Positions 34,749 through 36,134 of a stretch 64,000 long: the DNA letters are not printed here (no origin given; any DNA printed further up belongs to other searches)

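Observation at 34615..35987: Coupled HU + HU-TM-LysM genes: candidate nucleoid-to-peptidoglycan tether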

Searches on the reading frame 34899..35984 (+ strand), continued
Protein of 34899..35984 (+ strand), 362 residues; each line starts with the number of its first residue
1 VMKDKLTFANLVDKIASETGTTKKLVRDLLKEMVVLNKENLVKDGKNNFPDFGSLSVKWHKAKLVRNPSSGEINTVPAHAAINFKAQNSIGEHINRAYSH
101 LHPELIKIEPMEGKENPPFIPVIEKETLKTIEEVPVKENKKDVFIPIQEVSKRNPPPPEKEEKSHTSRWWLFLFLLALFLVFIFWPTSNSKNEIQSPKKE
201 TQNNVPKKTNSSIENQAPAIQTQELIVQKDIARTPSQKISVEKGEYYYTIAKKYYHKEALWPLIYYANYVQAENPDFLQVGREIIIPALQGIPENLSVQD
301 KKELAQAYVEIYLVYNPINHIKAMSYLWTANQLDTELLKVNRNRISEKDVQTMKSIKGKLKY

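Call 21: find_homologous_proteins(query=A3, max_evalue=1e-20)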
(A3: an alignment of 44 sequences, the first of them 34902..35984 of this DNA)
Query A3 (44 sequences) (361 aa, profile of the alignment): 255 proteins with E <= 1e-20 among 8000 candidates; the best 120 are listed.
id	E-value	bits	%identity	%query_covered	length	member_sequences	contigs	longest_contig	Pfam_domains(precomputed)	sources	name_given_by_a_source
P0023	3.1e-127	443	32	99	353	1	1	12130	PF18291.7,PF01476.27,PF00216.27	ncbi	-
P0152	6.6e-125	435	45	34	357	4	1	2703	PF18291.7,PF00216.27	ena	-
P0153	2.6e-122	427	33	99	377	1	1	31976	PF18291.7,PF00216.27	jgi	jgi:DNA-binding protein HU-beta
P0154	6.2e-121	422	32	99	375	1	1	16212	PF18291.7,PF00216.27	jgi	jgi:DNA-binding protein HU-beta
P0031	2.1e-119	417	31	99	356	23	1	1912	PF18291.7,PF00216.27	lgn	-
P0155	7.4e-119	415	39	33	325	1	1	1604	PF18291.7,PF01476.27,PF00216.27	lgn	-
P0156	4.0e-116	406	33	99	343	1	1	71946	PF01476.27,PF00216.27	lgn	-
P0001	1.3e-104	368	100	100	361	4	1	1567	PF00216.27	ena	-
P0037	6.2e-101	356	43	29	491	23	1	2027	PF01476.27,PF00216.27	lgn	-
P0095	2.4e-98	348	25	97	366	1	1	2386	PF18291.7,PF00216.27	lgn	-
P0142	1.3e-96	342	24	97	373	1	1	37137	PF00216.27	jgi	-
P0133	3.3e-95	337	30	29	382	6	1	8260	PF00216.27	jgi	-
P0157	6.6e-95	337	25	97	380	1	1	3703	PF18291.7,PF00216.27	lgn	-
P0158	1.4e-94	335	23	97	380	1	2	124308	PF18291.7,PF00216.27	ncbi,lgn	ncbi:MAG: HU family DNA-binding protein [Balneolaceae bacterium]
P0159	1.4e-94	335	25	97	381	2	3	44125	PF18291.7,PF00216.27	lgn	-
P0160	1.5e-94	335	22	97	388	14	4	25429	PF18291.7,PF00216.27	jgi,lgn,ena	-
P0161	3.1e-94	334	24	97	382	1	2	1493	PF18291.7,PF00216.27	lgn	-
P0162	9.6e-94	333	27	97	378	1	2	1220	PF18291.7,PF00216.27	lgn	-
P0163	9.7e-94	333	21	97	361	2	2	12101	PF00216.27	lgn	-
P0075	1.8e-93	332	24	99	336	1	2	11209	PF18291.7,PF00216.27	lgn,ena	-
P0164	2.0e-93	332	25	97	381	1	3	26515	PF18291.7,PF00216.27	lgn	-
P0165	3.8e-93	331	26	97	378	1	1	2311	PF18291.7,PF00216.27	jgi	-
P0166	1.3e-92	329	22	97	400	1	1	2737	PF18291.7,PF00216.27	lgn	-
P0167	2.6e-92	328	26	97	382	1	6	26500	PF18291.7,PF00216.27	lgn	-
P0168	3.9e-92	327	26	97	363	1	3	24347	PF00216.27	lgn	-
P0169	1.3e-91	326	30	36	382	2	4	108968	PF00216.27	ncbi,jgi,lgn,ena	jgi:nucleoid DNA-binding protein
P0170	3.5e-91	324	26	97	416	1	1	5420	PF00216.27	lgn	-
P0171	4.2e-91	324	24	97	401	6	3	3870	PF18291.7,PF00216.27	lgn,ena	-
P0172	6.3e-91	323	25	97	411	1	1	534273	PF18291.7,PF00216.27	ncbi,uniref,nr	ncbi:HU family DNA-binding protein [Rhodohalobacter sp. SW132]|uniref:HU family DNA-binding protein 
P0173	1.8e-90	322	26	97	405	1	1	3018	PF00216.27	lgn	-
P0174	1.9e-90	322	25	97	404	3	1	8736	PF18291.7,PF00216.27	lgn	-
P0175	2.3e-90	322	25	97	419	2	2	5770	PF00216.27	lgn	-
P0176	5.1e-90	320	24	96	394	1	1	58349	PF18291.7,PF00216.27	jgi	-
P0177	5.4e-90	320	28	32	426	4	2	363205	PF18291.7,PF00216.27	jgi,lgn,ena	-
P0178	1.1e-89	319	29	43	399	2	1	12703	PF18291.7,PF00216.27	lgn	-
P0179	1.3e-89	319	24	97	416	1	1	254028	PF00216.27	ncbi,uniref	ncbi:HU family DNA-binding protein [Rhodohalobacter sp. 8-1]|uniref:HU family DNA-binding protein n=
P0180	1.4e-89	319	30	29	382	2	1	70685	PF00216.27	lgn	-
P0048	1.5e-89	319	27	97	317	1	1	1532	PF00216.27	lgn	-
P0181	2.3e-89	318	29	30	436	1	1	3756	PF01476.27,PF00216.27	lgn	-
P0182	5.0e-89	317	34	31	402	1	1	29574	PF18291.7,PF00216.27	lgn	-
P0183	7.3e-89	317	23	97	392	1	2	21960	PF18291.7,PF00216.27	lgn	-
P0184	7.8e-89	317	25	97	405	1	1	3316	PF00216.27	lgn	-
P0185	7.9e-89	317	25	97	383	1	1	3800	PF00216.27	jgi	-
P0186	9.2e-89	316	23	97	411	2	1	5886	PF18291.7,PF00216.27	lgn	-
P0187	1.0e-88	316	27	32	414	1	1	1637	PF00216.27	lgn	-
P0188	1.0e-88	316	24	97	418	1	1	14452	PF00216.27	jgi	-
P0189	1.4e-88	316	29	29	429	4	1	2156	PF18291.7,PF00216.27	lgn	-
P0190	1.6e-88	316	25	97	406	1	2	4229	PF00216.27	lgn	-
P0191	1.9e-88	315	27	34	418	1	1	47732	PF00216.27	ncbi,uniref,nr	ncbi:HU family DNA-binding protein [Rhodohalobacter halophilus]|uniref:HU family DNA-binding protein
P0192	2.3e-88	315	24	97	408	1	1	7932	PF00216.27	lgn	-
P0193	2.8e-88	315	24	97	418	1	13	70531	PF00216.27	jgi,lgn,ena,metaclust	jgi:DNA-binding protein HU-beta|metaclust:\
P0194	2.9e-88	315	24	97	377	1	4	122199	PF00216.27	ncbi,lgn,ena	-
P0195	3.4e-88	314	25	49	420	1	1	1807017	PF00216.27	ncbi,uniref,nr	ncbi:HU family DNA-binding protein [Rhodohalobacter barkolensis]|uniref:LysM domain-containing prote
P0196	3.6e-88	314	27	97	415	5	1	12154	PF18291.7,PF00216.27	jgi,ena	-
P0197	3.9e-88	314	27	31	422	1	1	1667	PF00216.27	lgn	-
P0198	5.2e-88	314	27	29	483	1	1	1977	PF18291.7,PF00216.27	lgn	-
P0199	5.4e-88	314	24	97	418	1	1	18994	PF00216.27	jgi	-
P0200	6.0e-88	314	29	30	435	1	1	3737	PF00216.27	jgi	-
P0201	8.0e-88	313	27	97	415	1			PF18291.7,PF00216.27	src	-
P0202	8.2e-88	313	29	30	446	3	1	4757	PF00216.27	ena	-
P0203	8.6e-88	313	29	30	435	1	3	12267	PF00216.27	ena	-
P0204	8.6e-88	313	23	98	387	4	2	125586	PF18291.7,PF00216.27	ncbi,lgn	ncbi:MAG: HU family DNA-binding protein [Balneolaceae bacterium]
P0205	9.5e-88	313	29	30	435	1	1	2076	PF00216.27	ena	-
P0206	9.7e-88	313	28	32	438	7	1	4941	PF00216.27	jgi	jgi:DNA-binding protein HU-beta/DNA-binding protein HU-alpha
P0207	1.2e-87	313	27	29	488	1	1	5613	PF00216.27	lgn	-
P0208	1.2e-87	313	29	30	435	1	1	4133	PF00216.27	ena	-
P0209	1.2e-87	313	29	30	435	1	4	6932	PF00216.27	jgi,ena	-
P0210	1.5e-87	312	29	31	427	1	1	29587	PF18291.7,PF00216.27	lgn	-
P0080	1.5e-87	312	38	27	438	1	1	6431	PF00216.27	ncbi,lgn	-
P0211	1.5e-87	312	29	29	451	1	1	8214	PF18291.7,PF00216.27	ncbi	-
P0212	1.6e-87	312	29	30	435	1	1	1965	PF00216.27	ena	-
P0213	1.6e-87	312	24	97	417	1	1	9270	PF18291.7,PF00216.27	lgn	-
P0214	1.8e-87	312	29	30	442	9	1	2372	PF00216.27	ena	-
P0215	2.3e-87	312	26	97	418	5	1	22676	PF00216.27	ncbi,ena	-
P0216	2.4e-87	312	23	97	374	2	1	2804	PF18291.7,PF00216.27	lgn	-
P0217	2.8e-87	311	26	32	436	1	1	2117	PF00216.27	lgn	-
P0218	3.2e-87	311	33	31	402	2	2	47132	PF18291.7,PF00216.27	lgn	-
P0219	3.5e-87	311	28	30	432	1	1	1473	PF00216.27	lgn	-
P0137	3.7e-87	311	29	42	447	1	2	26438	PF00216.27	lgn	-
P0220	4.2e-87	311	26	97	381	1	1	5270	PF00216.27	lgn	-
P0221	4.6e-87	311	27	30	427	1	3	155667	PF00216.27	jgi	jgi:nucleoid DNA-binding protein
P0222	5.0e-87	311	29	30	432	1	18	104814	PF00216.27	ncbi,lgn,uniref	ncbi:HU family DNA-binding protein [Rhodohalobacter sp.]|uniref:HU family DNA-binding protein n=1 Ta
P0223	5.5e-87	310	23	97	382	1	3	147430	PF00216.27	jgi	jgi:nucleoid DNA-binding protein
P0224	5.5e-87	310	29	29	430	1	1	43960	PF00216.27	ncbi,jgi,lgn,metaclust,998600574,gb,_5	metaclust:\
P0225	5.9e-87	310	28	29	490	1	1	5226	PF18291.7,PF00216.27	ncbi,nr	ncbi:MAG: HU family DNA-binding protein [Balneolaceae bacterium]|nr:HU family DNA-binding protein [B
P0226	9.2e-87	310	28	32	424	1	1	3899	PF00216.27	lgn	-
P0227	1.1e-86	309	27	32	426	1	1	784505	PF00216.27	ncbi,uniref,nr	ncbi:HU family DNA-binding protein [Rhodohalobacter sp.]|uniref:HU family DNA-binding protein n=1 Ta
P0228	1.2e-86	309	29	32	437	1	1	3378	PF18291.7,PF00216.27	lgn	-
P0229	1.4e-86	309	28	34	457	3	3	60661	PF00216.27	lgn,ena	-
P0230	1.5e-86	309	28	32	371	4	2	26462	PF18291.7,PF00216.27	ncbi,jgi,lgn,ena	-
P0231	1.6e-86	309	25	97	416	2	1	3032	PF18291.7,PF00216.27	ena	-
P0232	1.7e-86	309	24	97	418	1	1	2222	PF00216.27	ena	-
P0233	1.7e-86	309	26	97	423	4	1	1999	PF18291.7,PF00216.27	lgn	-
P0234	1.7e-86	309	28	30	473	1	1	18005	PF00216.27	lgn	-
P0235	2.2e-86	308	24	97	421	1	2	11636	PF00216.27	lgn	-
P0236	2.6e-86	308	24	97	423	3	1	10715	PF18291.7,PF00216.27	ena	-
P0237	2.9e-86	308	24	97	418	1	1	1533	PF00216.27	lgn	-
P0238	2.9e-86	308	28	30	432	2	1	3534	PF00216.27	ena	-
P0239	3.0e-86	308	20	97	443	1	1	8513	PF00216.27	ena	-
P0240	3.1e-86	308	23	97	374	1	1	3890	PF00216.27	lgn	-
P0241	3.2e-86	308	24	97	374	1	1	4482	PF00216.27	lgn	-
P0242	3.5e-86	308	24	97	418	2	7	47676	PF18291.7,PF01476.27,PF00216.27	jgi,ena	jgi:DNA-binding protein HU-beta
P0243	4.2e-86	308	25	97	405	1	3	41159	PF18291.7,PF00216.27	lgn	-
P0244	5.5e-86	307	26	32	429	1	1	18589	PF00216.27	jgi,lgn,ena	-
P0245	7.3e-86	307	24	96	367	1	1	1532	PF00216.27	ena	-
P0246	9.0e-86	306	23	94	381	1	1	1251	PF18291.7,PF00216.27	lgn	-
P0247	1.4e-85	306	24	97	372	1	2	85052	PF00216.27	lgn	-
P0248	1.5e-85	306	29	29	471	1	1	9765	PF18291.7,PF00216.27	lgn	-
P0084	1.8e-85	305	35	33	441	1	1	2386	PF00216.27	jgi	-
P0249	2.7e-85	305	29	29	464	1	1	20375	PF18291.7,PF00216.27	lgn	-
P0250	3.4e-85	305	29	32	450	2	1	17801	PF18291.7,PF00216.27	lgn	-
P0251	3.5e-85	305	31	34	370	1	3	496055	PF00216.27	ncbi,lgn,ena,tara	tara:strand:- start:31919 stop:33031 length:1113 start_codon:yes stop_codon:yes gene_type:complete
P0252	3.8e-85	304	27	32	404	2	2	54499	PF00216.27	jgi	jgi:nucleoid DNA-binding protein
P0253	4.2e-85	304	25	98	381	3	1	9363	PF18291.7,PF00216.27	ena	-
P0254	4.7e-85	304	24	94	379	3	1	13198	PF00216.27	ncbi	ncbi:MAG: HU family DNA-binding protein [Balneolaceae bacterium]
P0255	4.9e-85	304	24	28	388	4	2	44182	PF18291.7,PF00216.27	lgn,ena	-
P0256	5.2e-85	304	21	97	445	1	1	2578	PF18291.7,PF00216.27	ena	-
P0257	5.4e-85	304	24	97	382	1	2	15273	PF00216.27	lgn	-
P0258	5.6e-85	304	22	93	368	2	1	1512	PF00216.27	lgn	-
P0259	1.0e-84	303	24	94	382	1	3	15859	PF00216.27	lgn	-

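Call 22: find_encoding_contigs(protein=P0195, flank=5000, max_places=2)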
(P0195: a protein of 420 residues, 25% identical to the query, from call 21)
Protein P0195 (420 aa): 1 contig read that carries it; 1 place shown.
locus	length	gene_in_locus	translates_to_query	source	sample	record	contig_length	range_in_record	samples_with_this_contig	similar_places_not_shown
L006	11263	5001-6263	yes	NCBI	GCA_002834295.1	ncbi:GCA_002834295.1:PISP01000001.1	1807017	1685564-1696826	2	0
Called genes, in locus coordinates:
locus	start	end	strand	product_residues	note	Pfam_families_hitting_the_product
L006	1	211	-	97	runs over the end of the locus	PF01809:YidD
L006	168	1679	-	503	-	PF00133:tRNA-synt_1 (faint), PF01406:tRNA-synt_1e, PF01921:tRNA-synt_1f (faint), PF09334:tRNA-synt_1g (weak), PF09190:DALR_2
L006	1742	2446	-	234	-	PF01227:GTP_cyclohydroI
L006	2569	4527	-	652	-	PF00330:Aconitase, PF00694:Aconitase_C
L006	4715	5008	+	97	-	PF00216:Bac_DNA_binding, PF18291:HU-HIG, PF14908:HU-CCDC81_euk_1 (weak)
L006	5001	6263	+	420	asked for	PF00216:Bac_DNA_binding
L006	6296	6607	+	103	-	PF07876:Dabb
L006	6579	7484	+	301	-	PF05235:CHAD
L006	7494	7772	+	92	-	PF01713:Smr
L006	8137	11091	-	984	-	PF13620:CarboxypepD_reg, PF13715:CarbopepD_reg_2, PF07715:Plug, PF00593:TonB_dep_Rec_b-barrel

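Call 23: find_encoding_contigs(protein=P0156, flank=5000, max_places=2)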
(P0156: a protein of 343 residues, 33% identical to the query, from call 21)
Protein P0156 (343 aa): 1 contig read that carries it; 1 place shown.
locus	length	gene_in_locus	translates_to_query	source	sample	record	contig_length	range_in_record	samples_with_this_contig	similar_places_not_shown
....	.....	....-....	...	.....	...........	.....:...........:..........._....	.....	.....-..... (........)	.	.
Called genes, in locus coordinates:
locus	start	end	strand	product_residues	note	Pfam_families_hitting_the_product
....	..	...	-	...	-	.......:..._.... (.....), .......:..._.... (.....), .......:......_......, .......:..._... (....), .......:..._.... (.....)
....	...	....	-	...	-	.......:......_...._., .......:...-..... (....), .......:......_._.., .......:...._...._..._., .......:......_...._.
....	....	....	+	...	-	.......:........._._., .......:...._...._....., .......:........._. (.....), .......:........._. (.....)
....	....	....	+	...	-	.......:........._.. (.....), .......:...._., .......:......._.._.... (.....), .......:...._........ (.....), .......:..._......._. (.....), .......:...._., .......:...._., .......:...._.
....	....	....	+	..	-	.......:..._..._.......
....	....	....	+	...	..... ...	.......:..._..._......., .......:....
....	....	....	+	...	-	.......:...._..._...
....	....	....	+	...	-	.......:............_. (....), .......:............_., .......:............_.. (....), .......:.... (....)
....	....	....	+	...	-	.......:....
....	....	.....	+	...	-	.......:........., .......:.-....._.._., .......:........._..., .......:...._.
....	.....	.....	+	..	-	-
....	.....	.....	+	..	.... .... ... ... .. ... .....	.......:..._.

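Call 24: find_encoding_contigs(protein=P0153, flank=5000, max_places=2)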
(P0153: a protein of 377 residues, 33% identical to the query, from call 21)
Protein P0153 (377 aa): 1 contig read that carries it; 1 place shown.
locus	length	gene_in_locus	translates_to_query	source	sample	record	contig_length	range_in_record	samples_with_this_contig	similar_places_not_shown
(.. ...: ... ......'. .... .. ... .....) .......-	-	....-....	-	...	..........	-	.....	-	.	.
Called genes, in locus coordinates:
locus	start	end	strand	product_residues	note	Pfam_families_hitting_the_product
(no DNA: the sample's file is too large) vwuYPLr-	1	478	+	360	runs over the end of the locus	PF08713:DNA_alkylation (weak), PF02985:HEAT (faint)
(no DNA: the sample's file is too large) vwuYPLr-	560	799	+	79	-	-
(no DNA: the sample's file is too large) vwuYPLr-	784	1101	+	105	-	PF05016:ParE_toxin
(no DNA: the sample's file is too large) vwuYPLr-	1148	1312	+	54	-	-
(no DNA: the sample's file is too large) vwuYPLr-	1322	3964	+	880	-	PF00246:Peptidase_M14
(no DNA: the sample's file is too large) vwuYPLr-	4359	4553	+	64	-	PF10262:Rdx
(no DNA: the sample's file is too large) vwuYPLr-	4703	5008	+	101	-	PF00216:Bac_DNA_binding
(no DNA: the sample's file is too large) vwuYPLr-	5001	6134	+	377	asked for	PF00216:Bac_DNA_binding, PF18291:HU-HIG (faint)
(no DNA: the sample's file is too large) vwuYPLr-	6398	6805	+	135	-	-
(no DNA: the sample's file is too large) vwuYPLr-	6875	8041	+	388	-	PF02771:Acyl-CoA_dh_N, PF02770:Acyl-CoA_dh_M, PF00441:Acyl-CoA_dh_1, PF08028:Acyl-CoA_dh_2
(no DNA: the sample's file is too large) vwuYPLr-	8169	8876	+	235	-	PF03992:ABM (faint)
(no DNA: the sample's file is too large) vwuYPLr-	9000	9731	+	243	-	-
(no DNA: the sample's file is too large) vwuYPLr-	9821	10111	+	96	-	-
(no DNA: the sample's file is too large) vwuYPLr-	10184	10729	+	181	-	PF13302:Acetyltransf_3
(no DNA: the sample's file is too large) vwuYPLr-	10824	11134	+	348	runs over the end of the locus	PF08541:ACP_syn_III_C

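Call 34: search_protein_families(library=pfam, proteins=[P0018, P0096, P0109, P0111, P0122, P0128, P0098, P0118, P0147, P0037], max_evalue=0.01)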
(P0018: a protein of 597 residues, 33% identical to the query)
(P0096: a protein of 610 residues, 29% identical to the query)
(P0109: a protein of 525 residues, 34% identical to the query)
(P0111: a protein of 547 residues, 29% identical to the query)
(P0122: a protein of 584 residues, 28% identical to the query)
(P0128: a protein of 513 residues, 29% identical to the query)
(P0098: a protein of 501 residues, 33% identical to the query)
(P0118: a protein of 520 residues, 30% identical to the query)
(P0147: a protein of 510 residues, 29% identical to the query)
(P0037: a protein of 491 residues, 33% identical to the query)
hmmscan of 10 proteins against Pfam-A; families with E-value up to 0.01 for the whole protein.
P0018 (597 aa): 4 families
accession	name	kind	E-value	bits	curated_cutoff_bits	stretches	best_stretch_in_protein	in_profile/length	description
PF00216.26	Bac_DNA_binding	-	1.4e-42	144.2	22.4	2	228-313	5-90/90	Bacterial DNA-binding protein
PF18291.6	HU-HIG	-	2.7e-12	47.2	26.2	2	221-314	29-120/125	HU domain fused to wHTH, Ig, or Glycine-rich motif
PF18175.6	HU-CCDC81_bac_2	-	8.3e-07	29.2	35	1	229-278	3-52/70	CCDC81-like prokaryotic HU domain 2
PF01476.26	LysM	-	1.2e-06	28.7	20.9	1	473-521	1-43/43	LysM domain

P0096 (610 aa): 2 families
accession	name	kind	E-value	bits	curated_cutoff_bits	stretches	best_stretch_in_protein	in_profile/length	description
PF00216.26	Bac_DNA_binding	-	7.8e-20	71.4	22.4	1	14-99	5-90/90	Bacterial DNA-binding protein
PF18291.6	HU-HIG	-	0.00011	22.6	26.2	1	6-100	28-120/125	HU domain fused to wHTH, Ig, or Glycine-rich motif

P0109 (525 aa): 2 families
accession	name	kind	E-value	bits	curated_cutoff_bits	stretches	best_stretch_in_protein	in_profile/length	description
PF00216.26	Bac_DNA_binding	-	5.5e-23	81.5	22.4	1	7-94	3-90/90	Bacterial DNA-binding protein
PF18291.6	HU-HIG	-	0.00021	21.8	26.2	1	2-57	29-84/125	HU domain fused to wHTH, Ig, or Glycine-rich motif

P0111 (547 aa): 1 family
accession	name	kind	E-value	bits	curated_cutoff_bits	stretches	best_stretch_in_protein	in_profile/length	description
PF00216.26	Bac_DNA_binding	-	6.2e-24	84.5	22.4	1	6-94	2-90/90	Bacterial DNA-binding protein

P0122 (584 aa): 3 families
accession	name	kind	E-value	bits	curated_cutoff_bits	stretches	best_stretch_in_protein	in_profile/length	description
PF00216.26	Bac_DNA_binding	-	1.2e-25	90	22.4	1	9-94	5-90/90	Bacterial DNA-binding protein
PF18291.6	HU-HIG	-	0.00032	21.2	26.2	1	2-93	29-118/125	HU domain fused to wHTH, Ig, or Glycine-rich motif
PF18175.6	HU-CCDC81_bac_2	-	0.0013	19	35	1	10-57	3-50/70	CCDC81-like prokaryotic HU domain 2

P0128 (513 aa): 2 families
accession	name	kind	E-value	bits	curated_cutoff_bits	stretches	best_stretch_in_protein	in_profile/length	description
PF00216.26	Bac_DNA_binding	-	3.1e-26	91.9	22.4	1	8-94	4-90/90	Bacterial DNA-binding protein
PF18175.6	HU-CCDC81_bac_2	-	0.0028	18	35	1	10-59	3-52/70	CCDC81-like prokaryotic HU domain 2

P0098 (501 aa): 3 families
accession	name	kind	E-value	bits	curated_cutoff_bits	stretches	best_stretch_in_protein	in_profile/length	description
PF00216.26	Bac_DNA_binding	-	1.8e-23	83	22.4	1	8-94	4-90/90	Bacterial DNA-binding protein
PF18291.6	HU-HIG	-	0.00041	20.8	26.2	1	2-94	29-119/125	HU domain fused to wHTH, Ig, or Glycine-rich motif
PF18175.6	HU-CCDC81_bac_2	-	0.0026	18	35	1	10-72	3-64/70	CCDC81-like prokaryotic HU domain 2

P0118 (520 aa): 3 families
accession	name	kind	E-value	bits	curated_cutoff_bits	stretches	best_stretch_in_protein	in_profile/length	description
PF00216.26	Bac_DNA_binding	-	9.3e-25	87.1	22.4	1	7-94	3-90/90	Bacterial DNA-binding protein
PF18291.6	HU-HIG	-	0.00015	22.2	26.2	1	2-94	29-119/125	HU domain fused to wHTH, Ig, or Glycine-rich motif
PF18175.6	HU-CCDC81_bac_2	-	0.0012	19.1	35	1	10-58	3-51/70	CCDC81-like prokaryotic HU domain 2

P0147 (510 aa): 2 families
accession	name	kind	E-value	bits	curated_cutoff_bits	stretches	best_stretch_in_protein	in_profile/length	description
PF00216.26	Bac_DNA_binding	-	9.3e-25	87.1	22.4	1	9-94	5-90/90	Bacterial DNA-binding protein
PF18291.6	HU-HIG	-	0.0041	17.6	26.2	0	2-93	29-118/125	HU domain fused to wHTH, Ig, or Glycine-rich motif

P0037 (491 aa): 4 families
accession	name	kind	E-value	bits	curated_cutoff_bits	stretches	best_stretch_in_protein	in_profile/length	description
PF00216.26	Bac_DNA_binding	-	1e-22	80.6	22.4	1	8-94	4-90/90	Bacterial DNA-binding protein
PF01476.26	LysM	-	6.5e-08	32.8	20.9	1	366-414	1-43/43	LysM domain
PF18291.6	HU-HIG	-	0.0007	20.1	26.2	1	3-96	30-121/125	HU domain fused to wHTH, Ig, or Glycine-rich motif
PF23457.1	LysM2_NFP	-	0.0047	17.4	36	1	365-414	7-54/56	NFP LysM2 domain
